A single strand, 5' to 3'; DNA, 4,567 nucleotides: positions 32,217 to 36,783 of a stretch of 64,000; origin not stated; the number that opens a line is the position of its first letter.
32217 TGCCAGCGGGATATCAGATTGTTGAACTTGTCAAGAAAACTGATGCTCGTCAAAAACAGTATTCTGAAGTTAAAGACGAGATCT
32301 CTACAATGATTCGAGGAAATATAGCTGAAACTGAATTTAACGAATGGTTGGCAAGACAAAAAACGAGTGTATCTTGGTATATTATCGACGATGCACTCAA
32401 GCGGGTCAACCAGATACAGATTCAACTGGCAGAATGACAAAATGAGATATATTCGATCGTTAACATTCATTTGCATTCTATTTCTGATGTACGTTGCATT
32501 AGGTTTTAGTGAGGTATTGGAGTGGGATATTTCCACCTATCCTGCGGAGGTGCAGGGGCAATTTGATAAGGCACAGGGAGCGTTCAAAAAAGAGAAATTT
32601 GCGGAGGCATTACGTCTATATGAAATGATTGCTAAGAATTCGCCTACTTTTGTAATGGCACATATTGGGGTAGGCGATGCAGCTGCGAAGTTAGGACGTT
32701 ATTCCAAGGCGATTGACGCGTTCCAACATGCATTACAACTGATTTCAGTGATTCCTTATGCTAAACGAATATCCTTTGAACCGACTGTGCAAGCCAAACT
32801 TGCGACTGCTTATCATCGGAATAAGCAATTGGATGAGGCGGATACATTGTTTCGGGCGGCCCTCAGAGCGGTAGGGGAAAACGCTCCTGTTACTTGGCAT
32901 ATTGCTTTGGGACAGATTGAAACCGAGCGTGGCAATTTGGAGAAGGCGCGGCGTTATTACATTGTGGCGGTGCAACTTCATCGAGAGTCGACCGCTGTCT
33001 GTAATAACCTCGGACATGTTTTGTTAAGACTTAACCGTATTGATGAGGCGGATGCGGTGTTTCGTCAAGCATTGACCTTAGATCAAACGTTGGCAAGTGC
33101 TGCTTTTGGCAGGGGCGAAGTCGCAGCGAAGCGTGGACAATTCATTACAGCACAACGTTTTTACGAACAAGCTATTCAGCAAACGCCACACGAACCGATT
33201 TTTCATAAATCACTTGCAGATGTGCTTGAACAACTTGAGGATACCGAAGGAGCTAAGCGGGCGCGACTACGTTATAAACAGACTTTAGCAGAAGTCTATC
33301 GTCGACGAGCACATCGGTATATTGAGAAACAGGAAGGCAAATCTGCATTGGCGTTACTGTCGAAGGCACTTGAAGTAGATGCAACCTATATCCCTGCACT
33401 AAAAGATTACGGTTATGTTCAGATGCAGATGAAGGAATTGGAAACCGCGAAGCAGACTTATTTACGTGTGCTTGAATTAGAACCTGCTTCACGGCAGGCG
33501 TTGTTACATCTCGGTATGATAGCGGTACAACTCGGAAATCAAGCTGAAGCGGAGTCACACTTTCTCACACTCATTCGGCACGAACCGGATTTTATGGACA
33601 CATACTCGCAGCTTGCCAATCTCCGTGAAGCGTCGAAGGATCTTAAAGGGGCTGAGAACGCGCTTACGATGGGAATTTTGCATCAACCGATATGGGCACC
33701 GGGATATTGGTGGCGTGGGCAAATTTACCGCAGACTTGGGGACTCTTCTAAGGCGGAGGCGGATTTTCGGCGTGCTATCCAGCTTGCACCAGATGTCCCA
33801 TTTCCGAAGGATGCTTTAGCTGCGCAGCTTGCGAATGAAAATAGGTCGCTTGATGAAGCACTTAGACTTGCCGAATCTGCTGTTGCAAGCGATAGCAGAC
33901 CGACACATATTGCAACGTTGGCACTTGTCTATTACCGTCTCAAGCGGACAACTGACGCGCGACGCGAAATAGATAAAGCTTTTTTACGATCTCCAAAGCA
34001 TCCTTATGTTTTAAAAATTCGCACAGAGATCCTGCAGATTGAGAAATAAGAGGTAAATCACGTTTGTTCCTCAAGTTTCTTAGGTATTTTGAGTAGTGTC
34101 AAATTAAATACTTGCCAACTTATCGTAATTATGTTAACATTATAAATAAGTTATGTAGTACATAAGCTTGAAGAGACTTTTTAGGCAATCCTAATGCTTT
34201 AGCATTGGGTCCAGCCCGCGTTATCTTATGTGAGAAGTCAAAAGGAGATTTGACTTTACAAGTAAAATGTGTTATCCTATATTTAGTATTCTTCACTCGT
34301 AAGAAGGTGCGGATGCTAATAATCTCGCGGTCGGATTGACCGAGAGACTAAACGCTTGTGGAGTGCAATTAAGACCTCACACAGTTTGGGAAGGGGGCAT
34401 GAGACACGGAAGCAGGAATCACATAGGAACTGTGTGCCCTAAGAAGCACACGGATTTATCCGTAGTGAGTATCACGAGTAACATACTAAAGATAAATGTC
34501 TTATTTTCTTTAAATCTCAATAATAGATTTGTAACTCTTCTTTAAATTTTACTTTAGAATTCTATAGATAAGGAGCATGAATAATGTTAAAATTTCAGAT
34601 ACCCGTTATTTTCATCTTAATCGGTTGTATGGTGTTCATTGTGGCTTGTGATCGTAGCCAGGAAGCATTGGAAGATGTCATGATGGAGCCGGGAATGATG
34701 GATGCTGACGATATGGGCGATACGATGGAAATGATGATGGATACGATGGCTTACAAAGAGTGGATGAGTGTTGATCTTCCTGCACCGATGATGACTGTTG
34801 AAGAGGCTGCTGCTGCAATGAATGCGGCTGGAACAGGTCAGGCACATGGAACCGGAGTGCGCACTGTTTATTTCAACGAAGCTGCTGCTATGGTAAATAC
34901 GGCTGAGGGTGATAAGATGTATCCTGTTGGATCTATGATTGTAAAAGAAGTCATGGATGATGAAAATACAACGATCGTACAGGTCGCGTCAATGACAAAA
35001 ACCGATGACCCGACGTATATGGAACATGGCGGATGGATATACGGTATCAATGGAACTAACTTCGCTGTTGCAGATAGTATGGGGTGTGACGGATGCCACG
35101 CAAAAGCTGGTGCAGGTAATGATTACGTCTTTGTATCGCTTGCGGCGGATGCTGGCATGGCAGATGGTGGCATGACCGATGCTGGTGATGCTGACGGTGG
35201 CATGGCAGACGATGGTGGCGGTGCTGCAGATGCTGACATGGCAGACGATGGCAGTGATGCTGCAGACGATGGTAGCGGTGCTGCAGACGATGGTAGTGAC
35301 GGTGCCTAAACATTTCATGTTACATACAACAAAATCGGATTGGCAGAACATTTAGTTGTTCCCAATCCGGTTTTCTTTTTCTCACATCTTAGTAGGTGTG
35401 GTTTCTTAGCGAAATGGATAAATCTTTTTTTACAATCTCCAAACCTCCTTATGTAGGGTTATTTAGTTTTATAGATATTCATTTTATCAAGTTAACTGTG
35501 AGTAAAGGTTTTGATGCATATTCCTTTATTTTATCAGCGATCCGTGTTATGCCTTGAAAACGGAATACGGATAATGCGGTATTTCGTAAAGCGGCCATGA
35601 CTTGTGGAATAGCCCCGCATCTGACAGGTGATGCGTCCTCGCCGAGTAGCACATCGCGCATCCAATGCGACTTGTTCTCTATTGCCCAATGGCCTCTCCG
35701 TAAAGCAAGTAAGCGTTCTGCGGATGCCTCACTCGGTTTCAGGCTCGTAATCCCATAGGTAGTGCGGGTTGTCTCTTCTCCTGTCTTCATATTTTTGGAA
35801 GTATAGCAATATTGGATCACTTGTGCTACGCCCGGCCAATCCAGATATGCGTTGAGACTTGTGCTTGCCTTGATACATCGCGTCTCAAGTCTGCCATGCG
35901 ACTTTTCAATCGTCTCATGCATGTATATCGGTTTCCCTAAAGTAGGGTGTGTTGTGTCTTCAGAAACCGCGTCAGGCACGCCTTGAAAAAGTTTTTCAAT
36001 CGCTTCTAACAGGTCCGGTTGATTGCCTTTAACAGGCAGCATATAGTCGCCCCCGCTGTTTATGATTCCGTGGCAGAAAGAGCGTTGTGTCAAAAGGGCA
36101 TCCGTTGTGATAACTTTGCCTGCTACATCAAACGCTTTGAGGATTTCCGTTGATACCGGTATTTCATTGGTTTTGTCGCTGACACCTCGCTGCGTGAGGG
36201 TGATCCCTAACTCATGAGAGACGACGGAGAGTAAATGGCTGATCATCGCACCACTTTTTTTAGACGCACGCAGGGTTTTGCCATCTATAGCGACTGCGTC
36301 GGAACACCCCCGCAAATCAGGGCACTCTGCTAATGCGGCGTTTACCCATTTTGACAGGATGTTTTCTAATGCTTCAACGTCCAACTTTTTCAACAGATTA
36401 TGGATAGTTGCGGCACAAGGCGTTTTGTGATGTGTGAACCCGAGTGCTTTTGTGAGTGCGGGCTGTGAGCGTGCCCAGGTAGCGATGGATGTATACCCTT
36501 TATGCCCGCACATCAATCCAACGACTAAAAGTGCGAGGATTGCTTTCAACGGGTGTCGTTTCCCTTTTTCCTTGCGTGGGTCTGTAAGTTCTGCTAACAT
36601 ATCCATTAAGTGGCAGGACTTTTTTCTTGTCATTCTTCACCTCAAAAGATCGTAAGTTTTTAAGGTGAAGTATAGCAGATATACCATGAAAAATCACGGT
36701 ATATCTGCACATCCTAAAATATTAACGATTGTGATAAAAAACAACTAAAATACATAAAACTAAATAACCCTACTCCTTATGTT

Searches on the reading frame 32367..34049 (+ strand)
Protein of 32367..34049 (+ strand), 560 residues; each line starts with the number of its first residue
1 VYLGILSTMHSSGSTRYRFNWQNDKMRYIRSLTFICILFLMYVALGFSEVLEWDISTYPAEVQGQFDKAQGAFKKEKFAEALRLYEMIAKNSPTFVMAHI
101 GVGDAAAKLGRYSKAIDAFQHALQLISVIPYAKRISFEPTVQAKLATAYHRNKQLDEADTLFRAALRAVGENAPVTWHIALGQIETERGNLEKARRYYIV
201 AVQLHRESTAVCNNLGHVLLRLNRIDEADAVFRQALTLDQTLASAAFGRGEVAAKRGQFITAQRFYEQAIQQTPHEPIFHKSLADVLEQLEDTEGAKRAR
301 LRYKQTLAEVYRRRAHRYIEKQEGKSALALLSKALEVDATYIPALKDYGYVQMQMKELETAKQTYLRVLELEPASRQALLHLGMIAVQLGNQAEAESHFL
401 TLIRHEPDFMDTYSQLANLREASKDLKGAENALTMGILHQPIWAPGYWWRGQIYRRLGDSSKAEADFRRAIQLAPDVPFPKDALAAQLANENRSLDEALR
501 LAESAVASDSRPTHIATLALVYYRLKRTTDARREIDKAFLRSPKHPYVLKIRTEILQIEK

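Call 59: search_protein_families(library=pfam, proteins=[window:32367-34049:+], max_evalue=0.01)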
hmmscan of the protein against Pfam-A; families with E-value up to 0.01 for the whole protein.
window:32367-34049:+ (560 aa): 29 families (the best 25 are shown)
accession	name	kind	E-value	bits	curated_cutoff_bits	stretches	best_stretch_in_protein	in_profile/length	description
PF07719.23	TPR_2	-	1.1e-50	165.9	27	3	445-476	2-33/34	Tetratricopeptide repeat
PF13181.12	TPR_8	-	3.2e-37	123.9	25.7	2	445-476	2-33/34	Tetratricopeptide repeat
PF00515.34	TPR_1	-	2.1e-36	122.7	27.8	3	450-476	7-33/34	Tetratricopeptide repeat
PF13432.12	TPR_16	-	3.7e-30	104.4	32.7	4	66-124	1-59/65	Tetratricopeptide repeat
PF13428.12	TPR_14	-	5.1e-29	98.2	23.5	1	447-479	4-36/44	Tetratricopeptide repeat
PF14559.12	TPR_19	-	1.6e-27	96.1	25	4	321-378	4-62/68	Tetratricopeptide repeat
PF13424.12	TPR_12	-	2.4e-22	79.4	30.1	4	143-205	7-75/77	Tetratricopeptide repeat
PF13414.12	TPR_11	-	4.5e-21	74.7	26.8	1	216-255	1-40/42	TPR repeat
PF13431.12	TPR_17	-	8.4e-21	72.9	24.4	0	232-263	2-33/34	Tetratricopeptide repeat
PF13174.12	TPR_6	-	2e-15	56.7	26.3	0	447-476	3-32/33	Tetratricopeptide repeat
PF13371.12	TPR_9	-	2.7e-13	50.2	35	0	72-125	5-58/73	Tetratricopeptide repeat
PF13176.12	TPR_7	-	4.2e-12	45.6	27.9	1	212-242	2-32/36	Tetratricopeptide repeat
PF23914.1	TPR_CcmH_CycH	-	4.1e-11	43.4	42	0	348-432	56-143/158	Cytochrome c-type biogenesis protein H TPR domain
PF13374.12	TPR_10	-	5.1e-11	42.6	27.5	1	211-237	4-30/42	Tetratricopeptide repeat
PF12895.13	ANAPC3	-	6.9e-11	42.7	27.2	0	492-542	2-55/82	Anaphase-promoting complex, cyclosome, subunit 3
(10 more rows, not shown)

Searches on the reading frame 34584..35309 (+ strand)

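Call 59: search_protein_families(library=pfam, proteins=[window:34584-35309:+], max_evalue=0.01)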
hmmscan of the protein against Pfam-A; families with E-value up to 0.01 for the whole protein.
window:34584-35309:+ (241 aa): 1 family
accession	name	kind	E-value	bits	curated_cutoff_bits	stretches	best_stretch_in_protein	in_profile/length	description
PF16694.10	Cytochrome_P460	-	6.6e-09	36.7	27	1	84-183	19-124/125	Cytochrome P460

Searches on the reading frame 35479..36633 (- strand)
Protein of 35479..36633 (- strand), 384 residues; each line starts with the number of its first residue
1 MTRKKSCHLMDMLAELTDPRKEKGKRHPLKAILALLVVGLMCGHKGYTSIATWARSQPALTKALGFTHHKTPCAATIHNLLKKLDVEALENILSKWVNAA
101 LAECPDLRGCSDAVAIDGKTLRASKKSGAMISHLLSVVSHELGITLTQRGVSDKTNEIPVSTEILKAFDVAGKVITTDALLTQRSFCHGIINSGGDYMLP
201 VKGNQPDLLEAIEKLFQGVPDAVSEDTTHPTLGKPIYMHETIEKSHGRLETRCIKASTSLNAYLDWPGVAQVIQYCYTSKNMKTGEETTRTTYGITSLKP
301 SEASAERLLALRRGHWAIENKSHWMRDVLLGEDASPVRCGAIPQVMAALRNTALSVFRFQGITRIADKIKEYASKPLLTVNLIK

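Call 59: search_protein_families(library=pfam, proteins=[window:35479-36633:-], max_evalue=0.01)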
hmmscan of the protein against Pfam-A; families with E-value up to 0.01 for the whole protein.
window:35479-36633:- (384 aa): 3 families
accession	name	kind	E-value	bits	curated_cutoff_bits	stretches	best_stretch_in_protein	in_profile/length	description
PF13808.11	DDE_Tnp_1_assoc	-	2.1e-21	76.2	32.3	1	11-97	2-88/88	DDE_Tnp_1-associated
PF01609.27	DDE_Tnp_1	-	2.6e-12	47.4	23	1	110-354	3-198/200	Transposase DDE domain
PF13701.12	DDE_Tnp_1_4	-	0.0058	15.4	34.7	0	6-101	33-130/435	Transposase DDE domain group 1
